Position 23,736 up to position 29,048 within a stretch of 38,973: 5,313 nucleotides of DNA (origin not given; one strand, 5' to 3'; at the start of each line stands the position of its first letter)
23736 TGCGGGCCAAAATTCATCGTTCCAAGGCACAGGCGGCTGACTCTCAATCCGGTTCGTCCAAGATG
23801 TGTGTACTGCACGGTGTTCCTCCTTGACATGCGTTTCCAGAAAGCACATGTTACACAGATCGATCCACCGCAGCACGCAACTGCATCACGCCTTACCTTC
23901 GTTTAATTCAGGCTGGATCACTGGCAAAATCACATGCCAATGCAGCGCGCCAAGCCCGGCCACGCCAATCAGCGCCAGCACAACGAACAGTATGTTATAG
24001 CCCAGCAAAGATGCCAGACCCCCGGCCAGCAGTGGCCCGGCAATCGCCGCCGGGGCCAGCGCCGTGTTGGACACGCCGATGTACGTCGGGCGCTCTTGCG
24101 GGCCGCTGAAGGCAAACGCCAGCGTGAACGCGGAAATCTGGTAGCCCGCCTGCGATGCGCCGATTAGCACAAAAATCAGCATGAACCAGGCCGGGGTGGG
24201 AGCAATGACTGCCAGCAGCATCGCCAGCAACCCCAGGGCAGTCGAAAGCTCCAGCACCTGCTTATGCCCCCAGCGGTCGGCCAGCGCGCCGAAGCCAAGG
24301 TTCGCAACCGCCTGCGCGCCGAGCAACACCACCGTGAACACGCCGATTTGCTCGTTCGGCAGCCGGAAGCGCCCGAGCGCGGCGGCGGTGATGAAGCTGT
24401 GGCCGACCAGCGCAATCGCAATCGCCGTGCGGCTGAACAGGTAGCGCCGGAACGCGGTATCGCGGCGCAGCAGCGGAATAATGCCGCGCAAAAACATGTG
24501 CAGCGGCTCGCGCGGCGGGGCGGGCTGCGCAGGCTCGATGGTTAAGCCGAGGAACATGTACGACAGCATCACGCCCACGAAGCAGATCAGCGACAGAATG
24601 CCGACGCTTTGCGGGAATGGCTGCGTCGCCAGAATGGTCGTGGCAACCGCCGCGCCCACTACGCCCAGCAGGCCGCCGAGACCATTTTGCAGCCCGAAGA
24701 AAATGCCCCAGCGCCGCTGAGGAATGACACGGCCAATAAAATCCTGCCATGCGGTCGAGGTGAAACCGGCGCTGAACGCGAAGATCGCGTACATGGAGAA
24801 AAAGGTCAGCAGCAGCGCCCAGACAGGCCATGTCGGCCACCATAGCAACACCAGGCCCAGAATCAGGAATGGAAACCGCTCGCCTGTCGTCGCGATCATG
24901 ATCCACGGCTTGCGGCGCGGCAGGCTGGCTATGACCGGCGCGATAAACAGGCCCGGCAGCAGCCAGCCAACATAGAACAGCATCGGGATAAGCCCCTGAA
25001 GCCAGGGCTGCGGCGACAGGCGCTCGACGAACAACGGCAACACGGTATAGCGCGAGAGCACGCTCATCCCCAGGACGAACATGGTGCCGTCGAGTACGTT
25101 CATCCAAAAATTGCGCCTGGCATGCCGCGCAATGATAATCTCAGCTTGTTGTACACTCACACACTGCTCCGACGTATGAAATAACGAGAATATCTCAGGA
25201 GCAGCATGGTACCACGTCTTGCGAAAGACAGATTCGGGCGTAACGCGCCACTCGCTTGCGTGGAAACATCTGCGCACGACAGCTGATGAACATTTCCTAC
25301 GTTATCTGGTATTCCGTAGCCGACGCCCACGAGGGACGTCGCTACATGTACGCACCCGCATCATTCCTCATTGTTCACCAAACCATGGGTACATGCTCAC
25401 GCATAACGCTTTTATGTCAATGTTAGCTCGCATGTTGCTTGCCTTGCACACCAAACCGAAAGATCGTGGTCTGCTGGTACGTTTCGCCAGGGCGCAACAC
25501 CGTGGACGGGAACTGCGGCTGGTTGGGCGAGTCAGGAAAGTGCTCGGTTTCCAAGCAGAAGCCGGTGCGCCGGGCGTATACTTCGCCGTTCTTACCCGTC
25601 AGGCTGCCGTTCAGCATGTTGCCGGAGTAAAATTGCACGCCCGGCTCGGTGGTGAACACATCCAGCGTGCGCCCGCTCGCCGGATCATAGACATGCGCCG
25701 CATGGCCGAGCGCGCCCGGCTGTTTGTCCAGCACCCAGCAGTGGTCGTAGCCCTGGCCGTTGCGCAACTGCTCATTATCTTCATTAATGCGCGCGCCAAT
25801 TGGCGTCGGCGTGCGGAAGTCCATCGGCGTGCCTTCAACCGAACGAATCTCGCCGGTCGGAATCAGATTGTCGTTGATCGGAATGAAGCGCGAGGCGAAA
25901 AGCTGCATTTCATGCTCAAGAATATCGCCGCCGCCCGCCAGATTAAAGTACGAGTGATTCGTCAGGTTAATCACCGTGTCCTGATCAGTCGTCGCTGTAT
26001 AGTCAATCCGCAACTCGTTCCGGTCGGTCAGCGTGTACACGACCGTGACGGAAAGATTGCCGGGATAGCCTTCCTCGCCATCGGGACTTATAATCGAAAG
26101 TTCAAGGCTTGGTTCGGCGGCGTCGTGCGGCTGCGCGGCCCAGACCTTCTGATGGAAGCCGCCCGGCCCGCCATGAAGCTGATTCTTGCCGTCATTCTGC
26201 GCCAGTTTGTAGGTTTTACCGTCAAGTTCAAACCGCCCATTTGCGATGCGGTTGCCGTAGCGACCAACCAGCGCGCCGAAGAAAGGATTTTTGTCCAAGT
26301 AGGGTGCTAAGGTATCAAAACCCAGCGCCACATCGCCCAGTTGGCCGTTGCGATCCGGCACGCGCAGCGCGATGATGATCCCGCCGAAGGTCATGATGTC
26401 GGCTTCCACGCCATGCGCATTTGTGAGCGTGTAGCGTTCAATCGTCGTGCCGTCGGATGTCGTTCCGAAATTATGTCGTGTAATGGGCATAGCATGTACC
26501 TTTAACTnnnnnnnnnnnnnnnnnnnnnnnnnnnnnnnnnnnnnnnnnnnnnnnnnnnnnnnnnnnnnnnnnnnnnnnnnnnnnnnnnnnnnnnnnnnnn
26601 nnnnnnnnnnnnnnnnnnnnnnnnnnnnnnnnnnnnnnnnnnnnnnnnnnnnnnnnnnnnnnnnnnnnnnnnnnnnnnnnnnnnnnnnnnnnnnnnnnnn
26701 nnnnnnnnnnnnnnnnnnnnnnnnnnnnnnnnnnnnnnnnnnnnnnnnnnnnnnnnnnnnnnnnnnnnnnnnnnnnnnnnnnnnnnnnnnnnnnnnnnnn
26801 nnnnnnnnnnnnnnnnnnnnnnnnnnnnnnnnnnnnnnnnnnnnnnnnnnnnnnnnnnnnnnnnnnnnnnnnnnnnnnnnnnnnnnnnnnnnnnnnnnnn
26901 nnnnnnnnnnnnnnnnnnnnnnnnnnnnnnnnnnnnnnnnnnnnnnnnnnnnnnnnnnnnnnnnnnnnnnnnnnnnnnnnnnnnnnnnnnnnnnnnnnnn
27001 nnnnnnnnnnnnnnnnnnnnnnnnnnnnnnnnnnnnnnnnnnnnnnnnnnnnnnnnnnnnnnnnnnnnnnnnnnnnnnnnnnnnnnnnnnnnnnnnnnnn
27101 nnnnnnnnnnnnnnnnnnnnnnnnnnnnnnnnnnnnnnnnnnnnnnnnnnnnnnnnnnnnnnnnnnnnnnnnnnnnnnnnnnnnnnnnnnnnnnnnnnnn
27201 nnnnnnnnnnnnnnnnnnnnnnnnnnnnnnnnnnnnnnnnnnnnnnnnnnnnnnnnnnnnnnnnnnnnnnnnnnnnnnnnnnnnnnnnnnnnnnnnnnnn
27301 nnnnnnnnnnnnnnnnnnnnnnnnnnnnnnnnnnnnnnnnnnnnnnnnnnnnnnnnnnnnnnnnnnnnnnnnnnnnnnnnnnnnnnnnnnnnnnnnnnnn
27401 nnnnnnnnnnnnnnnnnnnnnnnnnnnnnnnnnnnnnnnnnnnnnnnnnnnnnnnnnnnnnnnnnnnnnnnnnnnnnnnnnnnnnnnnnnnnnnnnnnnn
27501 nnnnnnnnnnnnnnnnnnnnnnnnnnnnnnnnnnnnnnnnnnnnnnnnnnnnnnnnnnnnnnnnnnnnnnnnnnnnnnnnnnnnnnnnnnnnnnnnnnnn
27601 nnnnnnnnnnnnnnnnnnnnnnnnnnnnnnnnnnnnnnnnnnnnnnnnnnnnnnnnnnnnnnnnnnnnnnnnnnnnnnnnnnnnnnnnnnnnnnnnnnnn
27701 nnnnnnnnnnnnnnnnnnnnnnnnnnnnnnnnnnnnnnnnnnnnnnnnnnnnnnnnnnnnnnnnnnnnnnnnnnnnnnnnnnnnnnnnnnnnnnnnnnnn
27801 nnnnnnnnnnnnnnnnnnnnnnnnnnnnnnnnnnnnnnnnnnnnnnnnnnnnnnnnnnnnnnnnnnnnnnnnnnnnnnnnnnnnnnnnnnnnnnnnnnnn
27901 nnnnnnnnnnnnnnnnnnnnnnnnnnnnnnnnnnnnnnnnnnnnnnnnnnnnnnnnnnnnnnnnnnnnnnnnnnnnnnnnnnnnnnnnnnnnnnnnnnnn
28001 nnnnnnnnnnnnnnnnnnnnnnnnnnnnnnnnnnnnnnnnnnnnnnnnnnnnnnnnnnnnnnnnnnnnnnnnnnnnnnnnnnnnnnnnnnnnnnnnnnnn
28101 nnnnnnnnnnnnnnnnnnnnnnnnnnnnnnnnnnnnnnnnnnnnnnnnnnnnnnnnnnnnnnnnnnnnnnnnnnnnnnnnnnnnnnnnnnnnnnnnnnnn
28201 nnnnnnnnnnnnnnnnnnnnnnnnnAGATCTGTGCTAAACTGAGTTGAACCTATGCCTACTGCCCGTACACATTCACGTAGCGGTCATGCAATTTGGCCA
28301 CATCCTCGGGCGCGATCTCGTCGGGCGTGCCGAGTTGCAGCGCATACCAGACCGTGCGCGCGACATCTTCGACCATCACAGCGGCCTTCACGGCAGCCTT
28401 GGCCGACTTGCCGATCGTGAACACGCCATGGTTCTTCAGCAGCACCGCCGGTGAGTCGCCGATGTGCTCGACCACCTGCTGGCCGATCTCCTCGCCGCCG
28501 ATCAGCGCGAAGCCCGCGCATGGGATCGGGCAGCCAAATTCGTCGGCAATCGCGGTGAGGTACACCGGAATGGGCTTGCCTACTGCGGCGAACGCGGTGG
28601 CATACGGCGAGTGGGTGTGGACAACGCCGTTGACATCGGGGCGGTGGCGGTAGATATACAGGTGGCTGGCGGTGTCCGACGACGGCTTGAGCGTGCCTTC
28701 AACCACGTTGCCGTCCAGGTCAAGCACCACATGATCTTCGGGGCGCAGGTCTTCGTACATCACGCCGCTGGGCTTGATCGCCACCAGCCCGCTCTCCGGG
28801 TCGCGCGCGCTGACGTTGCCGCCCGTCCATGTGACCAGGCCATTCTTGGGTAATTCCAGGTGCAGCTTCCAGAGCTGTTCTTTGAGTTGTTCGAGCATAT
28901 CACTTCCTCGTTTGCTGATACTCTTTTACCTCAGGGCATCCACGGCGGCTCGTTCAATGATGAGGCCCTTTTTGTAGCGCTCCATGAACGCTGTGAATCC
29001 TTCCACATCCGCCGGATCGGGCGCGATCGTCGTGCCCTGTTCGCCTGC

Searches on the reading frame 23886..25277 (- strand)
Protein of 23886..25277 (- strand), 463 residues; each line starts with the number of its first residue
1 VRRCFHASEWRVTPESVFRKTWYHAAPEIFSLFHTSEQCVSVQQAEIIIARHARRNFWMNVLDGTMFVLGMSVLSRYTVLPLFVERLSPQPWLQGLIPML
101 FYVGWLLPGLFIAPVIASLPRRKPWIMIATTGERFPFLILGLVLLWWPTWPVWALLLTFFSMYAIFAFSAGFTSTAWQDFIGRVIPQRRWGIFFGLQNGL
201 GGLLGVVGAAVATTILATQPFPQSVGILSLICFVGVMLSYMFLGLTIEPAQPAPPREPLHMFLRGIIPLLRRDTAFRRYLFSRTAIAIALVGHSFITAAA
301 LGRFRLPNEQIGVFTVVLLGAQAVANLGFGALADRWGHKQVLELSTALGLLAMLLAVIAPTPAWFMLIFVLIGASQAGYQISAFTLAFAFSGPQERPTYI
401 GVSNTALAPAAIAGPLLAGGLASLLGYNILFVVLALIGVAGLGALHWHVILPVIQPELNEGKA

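Call 81: search_protein_families(library=pfam, proteins=[window:23886-25277:-], max_evalue=0.0001)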
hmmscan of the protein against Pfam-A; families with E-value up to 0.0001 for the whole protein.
window:23886-25277:- (463 aa): 1 family
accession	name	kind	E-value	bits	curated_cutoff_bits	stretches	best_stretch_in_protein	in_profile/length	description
PF07690.21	MFS_1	-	3.4e-18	66.1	33.4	1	303-443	26-166/347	Major Facilitator Superfamily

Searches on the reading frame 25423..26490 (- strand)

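Call 81: search_protein_families(library=pfam, proteins=[window:25423-26490:-], max_evalue=0.0001)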
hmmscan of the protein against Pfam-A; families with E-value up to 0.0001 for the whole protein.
window:25423-26490:- (355 aa): 1 family
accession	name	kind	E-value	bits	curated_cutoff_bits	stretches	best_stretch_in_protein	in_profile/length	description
PF01263.26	Aldose_epim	-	8.9e-99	331.1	27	1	19-344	2-298/299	Aldose 1-epimerase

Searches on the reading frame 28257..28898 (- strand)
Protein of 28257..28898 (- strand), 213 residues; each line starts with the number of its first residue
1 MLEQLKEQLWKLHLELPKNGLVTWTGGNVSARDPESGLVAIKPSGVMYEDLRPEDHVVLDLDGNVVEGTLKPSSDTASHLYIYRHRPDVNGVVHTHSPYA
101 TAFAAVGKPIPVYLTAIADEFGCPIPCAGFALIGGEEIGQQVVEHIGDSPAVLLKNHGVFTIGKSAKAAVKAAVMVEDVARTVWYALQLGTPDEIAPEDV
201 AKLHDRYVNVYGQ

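Call 82: search_protein_families(library=pfam, proteins=[window:28257-28898:-], max_evalue=0.0001)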
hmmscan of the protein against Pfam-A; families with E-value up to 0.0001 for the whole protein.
window:28257-28898:- (213 aa): 1 family
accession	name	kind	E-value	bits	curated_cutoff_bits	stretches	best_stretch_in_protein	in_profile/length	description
PF00596.27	Aldolase_II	-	1.2e-56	191.9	22.2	1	8-182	2-181/183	Class II Aldolase and Adducin N-terminal domain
